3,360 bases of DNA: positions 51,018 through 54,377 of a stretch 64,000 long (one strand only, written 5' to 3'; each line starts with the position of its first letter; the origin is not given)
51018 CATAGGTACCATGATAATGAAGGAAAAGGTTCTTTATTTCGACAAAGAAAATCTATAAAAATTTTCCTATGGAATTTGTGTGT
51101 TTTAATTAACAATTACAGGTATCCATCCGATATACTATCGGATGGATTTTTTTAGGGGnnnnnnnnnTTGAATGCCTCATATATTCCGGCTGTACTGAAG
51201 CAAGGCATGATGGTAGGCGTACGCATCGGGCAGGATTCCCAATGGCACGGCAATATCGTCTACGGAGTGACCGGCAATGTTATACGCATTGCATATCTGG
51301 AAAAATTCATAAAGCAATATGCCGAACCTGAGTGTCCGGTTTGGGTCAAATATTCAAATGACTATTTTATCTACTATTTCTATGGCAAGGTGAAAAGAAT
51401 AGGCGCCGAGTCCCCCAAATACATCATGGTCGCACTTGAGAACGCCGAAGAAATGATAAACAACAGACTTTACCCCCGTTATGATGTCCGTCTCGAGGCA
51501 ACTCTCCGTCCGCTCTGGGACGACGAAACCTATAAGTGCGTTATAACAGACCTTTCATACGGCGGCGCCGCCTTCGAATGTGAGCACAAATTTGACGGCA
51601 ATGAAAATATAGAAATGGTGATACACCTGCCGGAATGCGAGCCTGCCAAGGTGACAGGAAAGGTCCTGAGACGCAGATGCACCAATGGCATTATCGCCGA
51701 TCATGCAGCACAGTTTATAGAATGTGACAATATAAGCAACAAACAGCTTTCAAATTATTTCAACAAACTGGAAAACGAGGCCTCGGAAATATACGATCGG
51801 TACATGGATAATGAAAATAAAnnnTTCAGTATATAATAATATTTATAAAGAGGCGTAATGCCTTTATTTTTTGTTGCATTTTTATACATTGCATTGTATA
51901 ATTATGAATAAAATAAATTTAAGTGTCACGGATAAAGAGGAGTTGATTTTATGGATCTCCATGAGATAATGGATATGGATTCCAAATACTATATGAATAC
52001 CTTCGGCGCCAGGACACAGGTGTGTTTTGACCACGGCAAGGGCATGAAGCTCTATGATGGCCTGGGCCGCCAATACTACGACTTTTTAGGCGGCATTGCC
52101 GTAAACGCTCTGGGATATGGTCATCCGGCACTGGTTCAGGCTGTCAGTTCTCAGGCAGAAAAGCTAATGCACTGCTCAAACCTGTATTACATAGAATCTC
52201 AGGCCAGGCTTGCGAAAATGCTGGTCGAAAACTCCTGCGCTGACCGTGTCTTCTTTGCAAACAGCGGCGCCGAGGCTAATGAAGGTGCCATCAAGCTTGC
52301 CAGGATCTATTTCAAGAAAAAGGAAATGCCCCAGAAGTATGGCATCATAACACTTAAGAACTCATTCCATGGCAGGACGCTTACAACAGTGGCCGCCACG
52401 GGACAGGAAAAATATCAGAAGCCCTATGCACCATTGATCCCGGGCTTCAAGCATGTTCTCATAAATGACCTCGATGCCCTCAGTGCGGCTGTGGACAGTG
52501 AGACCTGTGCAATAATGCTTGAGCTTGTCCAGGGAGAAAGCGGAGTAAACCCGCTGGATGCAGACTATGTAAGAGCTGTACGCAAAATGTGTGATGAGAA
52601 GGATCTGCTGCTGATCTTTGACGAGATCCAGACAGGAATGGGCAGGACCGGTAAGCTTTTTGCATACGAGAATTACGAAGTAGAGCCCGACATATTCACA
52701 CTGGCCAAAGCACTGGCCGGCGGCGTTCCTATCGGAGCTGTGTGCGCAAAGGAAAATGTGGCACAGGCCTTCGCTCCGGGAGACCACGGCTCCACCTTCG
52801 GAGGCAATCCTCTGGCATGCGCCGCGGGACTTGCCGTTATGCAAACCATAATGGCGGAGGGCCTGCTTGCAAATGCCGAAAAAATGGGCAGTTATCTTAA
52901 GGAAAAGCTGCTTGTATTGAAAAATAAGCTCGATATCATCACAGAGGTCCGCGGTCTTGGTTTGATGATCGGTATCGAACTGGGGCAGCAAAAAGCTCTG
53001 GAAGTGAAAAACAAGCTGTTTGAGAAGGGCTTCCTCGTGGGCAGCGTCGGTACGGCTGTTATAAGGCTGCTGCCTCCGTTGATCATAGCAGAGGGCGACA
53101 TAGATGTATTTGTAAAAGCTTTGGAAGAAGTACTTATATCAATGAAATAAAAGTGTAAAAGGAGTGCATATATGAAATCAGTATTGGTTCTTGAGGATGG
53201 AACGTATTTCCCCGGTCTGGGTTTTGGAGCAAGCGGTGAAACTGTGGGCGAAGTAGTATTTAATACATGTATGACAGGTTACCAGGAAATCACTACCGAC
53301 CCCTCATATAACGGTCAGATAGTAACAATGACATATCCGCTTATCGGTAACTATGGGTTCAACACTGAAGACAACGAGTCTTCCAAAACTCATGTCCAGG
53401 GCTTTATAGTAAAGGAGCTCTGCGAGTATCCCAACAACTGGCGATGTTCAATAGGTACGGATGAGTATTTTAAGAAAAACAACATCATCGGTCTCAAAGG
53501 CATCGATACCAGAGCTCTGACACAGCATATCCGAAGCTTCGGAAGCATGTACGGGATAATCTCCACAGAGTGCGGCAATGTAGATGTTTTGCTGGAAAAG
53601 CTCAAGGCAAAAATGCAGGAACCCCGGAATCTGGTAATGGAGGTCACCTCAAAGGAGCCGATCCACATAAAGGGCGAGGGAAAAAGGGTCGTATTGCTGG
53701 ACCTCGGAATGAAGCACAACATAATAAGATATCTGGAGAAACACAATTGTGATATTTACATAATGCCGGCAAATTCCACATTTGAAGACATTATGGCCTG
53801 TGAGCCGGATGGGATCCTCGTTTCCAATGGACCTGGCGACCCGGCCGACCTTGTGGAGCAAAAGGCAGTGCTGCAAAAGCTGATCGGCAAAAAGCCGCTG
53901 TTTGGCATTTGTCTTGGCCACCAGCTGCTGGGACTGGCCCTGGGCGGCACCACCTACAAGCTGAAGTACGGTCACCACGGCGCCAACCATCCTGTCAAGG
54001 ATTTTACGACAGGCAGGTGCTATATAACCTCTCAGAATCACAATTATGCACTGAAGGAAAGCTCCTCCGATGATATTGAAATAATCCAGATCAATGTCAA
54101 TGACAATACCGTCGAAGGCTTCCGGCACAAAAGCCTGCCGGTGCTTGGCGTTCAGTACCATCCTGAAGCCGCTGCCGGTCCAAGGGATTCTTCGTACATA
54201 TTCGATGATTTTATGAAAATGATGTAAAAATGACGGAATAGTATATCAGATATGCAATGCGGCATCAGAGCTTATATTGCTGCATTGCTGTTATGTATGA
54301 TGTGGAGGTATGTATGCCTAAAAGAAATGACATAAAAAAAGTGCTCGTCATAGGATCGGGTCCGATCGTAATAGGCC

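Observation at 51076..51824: YcgR-like PilZ (c-di-GMP receptor) gene wedged inside the arginine cluster and boxed in by terminators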

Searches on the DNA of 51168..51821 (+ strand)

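Call 56: search_rna_families(source=L023, start=9880, end=10060, threshold=evalue, max_evalue=5)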
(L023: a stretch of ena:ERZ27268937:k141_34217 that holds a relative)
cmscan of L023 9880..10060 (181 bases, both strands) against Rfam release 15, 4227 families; matches with E-value up to 5: 3.
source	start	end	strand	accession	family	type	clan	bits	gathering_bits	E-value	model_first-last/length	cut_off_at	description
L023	9948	10002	+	RF02592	Spy392987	Gene; antisense;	-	18.9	47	0.4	1-63/63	no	S. pyogenes antisense RNA 392987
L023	9942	10002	-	RF04341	Plastid-psbJ-5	Cis-reg;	CL00152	16.7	53.1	1.2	1-59/59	no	Plastid-psbJ-5 3UTR RNA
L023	10040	10060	-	RF02470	Ms_IGR-8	Gene; sRNA;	-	11.4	44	3.3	43-63/63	5'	Mycobacterium sRNA Ms_IGR-8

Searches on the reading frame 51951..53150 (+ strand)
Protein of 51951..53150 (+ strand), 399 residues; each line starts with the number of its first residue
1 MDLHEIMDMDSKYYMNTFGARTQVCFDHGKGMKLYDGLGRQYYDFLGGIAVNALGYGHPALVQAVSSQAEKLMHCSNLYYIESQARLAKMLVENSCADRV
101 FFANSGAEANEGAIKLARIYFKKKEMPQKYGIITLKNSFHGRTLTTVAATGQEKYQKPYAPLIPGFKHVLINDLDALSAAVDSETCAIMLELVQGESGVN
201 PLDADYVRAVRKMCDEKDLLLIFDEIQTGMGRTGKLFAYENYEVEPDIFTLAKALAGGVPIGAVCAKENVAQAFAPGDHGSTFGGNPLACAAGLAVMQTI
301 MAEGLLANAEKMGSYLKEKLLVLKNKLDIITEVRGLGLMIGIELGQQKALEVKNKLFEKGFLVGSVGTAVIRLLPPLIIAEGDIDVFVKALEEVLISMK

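Call 4: search_protein_families(library=pfam, proteins=[window:51951-53150:+], max_evalue=0.01)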
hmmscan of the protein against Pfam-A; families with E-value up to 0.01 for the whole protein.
window:51951-53150:+ (399 aa): 2 families
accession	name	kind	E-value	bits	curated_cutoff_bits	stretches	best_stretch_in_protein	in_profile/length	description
PF00202.27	Aminotran_3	-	5.3e-125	417.7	30.5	1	22-395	9-403/403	Aminotransferase class-III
PF00155.27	Aminotran_1_2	-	0.00047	19.9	19.7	1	172-329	128-292/361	Aminotransferase class I and II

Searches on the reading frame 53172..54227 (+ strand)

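Call 4: search_protein_families(library=pfam, proteins=[window:53172-54227:+], max_evalue=0.01)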
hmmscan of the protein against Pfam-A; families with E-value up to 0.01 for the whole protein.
window:53172-54227:+ (351 aa): 3 families
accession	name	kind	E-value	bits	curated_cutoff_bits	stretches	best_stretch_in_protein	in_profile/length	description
PF00117.34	GATase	-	7.4e-54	182.8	22.8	1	174-350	1-190/190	Glutamine amidotransferase class-I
PF00988.28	CPSase_sm_chain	-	1.1e-53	180.8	27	1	5-130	1-126/126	Carbamoyl-phosphate synthase small chain, CPSase domain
PF07722.19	Peptidase_C26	-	4.5e-11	43.4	20.5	2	228-267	93-132/219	Peptidase C26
